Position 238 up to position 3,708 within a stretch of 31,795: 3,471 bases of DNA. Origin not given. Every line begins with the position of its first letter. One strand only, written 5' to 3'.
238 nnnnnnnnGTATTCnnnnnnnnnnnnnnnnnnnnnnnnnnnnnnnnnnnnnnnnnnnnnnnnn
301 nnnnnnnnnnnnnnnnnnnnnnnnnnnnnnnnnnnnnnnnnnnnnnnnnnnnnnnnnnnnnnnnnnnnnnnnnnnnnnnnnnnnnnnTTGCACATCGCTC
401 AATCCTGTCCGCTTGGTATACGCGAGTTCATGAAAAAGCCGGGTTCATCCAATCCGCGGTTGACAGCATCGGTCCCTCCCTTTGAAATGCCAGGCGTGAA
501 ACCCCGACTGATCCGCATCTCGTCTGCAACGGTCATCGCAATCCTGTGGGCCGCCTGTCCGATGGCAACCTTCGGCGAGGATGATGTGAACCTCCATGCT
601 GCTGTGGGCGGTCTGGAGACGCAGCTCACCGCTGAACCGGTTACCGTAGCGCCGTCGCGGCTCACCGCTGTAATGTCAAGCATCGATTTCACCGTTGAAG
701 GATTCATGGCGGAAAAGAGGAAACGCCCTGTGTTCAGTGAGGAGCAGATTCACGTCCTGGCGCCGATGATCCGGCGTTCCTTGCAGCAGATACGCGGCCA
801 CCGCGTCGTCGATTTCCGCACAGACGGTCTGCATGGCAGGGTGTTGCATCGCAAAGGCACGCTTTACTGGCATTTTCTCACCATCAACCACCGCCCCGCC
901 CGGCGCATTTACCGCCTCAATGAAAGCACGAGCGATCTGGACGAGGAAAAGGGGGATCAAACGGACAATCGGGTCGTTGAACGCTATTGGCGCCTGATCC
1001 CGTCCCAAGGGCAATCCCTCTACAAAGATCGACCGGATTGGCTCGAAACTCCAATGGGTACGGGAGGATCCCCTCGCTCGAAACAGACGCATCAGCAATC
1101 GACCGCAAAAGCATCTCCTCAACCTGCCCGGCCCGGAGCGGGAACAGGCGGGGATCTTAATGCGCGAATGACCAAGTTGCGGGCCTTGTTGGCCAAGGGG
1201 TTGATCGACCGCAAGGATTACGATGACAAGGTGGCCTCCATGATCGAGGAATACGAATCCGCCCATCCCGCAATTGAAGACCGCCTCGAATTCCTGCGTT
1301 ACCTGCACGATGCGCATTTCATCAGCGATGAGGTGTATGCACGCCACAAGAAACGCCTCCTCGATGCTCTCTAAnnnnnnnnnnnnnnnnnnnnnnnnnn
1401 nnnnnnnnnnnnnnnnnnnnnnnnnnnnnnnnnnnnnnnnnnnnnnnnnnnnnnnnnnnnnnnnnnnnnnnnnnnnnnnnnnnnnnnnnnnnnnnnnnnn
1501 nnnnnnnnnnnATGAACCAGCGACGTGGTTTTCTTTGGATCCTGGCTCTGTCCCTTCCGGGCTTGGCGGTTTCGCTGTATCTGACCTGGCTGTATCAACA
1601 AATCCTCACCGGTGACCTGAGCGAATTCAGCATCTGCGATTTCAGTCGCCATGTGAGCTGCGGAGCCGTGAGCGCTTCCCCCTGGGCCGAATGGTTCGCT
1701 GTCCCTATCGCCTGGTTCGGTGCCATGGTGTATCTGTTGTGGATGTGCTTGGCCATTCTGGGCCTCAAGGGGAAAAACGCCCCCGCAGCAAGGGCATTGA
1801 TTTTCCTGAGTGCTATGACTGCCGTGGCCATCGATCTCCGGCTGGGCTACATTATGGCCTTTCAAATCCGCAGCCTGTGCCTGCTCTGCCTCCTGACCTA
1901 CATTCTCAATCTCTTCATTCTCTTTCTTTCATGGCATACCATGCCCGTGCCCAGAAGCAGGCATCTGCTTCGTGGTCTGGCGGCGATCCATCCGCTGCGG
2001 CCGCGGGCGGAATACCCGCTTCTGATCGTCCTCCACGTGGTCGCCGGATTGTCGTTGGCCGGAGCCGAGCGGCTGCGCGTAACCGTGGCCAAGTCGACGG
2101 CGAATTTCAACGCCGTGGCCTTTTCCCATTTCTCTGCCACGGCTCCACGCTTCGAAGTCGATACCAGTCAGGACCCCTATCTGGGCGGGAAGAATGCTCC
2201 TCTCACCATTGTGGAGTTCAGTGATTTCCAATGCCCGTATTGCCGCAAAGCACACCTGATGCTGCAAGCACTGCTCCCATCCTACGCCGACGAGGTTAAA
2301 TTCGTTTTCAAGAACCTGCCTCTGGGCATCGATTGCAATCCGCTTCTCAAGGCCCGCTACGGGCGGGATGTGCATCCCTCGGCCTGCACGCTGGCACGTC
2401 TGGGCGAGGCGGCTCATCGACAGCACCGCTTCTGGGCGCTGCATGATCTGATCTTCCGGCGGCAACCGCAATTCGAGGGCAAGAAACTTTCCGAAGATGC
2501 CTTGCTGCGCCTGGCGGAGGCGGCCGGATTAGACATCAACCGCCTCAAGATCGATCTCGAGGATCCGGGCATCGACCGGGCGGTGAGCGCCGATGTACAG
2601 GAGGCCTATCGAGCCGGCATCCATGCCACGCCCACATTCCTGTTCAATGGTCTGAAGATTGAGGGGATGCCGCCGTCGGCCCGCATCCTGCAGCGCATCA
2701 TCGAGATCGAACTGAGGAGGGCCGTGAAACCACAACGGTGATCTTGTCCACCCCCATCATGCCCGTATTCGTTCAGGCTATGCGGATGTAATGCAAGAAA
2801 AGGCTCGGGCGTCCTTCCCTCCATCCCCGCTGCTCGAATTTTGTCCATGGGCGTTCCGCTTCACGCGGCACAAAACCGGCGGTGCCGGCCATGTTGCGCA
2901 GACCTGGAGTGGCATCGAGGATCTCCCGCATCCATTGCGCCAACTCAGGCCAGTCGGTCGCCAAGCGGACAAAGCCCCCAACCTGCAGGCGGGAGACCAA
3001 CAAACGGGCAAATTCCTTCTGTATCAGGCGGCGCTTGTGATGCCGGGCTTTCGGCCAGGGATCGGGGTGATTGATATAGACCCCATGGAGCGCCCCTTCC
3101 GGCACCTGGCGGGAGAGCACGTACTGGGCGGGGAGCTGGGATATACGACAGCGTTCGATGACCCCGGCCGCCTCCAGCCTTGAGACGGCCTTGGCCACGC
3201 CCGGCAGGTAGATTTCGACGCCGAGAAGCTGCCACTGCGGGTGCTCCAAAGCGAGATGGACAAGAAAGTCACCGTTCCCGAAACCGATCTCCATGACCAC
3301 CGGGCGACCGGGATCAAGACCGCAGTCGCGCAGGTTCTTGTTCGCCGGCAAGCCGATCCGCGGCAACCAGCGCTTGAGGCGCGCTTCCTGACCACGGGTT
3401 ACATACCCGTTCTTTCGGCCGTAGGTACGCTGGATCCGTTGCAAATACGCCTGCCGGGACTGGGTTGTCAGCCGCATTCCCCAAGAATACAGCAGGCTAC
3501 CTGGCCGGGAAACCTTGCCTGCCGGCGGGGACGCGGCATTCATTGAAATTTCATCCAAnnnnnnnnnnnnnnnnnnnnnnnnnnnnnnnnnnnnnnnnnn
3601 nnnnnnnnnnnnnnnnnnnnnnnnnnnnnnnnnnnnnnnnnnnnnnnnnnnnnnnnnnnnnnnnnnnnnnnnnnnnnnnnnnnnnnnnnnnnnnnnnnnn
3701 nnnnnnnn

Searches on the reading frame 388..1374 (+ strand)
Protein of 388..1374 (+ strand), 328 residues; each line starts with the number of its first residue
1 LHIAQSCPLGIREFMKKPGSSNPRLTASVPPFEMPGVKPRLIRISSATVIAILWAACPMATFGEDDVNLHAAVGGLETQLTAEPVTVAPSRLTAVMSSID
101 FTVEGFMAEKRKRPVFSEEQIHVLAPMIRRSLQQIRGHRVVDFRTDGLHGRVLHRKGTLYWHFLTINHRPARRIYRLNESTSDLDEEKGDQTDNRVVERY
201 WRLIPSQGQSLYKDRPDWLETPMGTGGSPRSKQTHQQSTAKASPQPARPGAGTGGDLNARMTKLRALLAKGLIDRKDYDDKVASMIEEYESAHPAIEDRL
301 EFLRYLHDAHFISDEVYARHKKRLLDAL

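Call 17: search_protein_families(library=pfam, proteins=[window:388-1374:+], max_evalue=0.01)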
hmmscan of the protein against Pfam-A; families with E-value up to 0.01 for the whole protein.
window:388-1374:+ (328 aa): 2 families
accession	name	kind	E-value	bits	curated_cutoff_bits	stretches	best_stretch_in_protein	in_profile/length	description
PF09851.14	SHOCT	-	0.00054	20.1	27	0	260-281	2-23/28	Short C-terminal domain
PF05120.17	GvpG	-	0.0042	17.6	30.6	0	294-328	31-65/67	Gas vesicle protein G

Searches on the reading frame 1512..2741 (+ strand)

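Call 17: search_protein_families(library=pfam, proteins=[window:1512-2741:+], max_evalue=0.01)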
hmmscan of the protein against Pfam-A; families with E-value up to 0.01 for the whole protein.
window:1512-2741:+ (409 aa): 5 families
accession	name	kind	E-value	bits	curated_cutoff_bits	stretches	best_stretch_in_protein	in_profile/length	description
PF07884.19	VKOR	-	5.8e-25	88.4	27.5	1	8-141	1-134/134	Vitamin K epoxide reductase family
PF13462.12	Thioredoxin_4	-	6.8e-22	78.8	23.2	1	219-390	3-157/165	Thioredoxin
PF01323.26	DSBA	-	1.5e-15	57.9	25.6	1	232-386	1-180/191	DSBA-like thioredoxin domain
PF13743.12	Thioredoxin_5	-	3e-05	24.3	27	1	321-379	105-164/186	Thioredoxin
PF13098.12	Thioredoxin_2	-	0.003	18.3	27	0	228-392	4-100/104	Thioredoxin-like domain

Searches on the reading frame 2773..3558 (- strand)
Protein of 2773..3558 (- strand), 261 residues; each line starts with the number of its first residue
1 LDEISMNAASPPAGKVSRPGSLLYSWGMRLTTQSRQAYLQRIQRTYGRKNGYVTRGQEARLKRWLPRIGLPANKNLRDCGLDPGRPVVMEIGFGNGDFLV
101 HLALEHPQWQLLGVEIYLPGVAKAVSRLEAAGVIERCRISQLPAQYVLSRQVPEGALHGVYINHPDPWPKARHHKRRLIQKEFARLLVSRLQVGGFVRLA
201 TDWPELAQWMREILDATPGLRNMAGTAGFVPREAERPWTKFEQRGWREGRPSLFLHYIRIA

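Call 17: search_protein_families(library=pfam, proteins=[window:2773-3558:-], max_evalue=0.01)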
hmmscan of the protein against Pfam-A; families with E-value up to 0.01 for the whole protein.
window:2773-3558:- (261 aa): 2 families
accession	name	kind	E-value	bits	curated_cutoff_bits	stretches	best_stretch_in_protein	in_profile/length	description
PF02390.23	Methyltransf_4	-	3.7e-45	153.9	24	1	85-251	2-169/173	Putative methyltransferase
PF13649.12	Methyltransf_25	-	0.0024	18.9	27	1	88-145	1-56/97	Methyltransferase domain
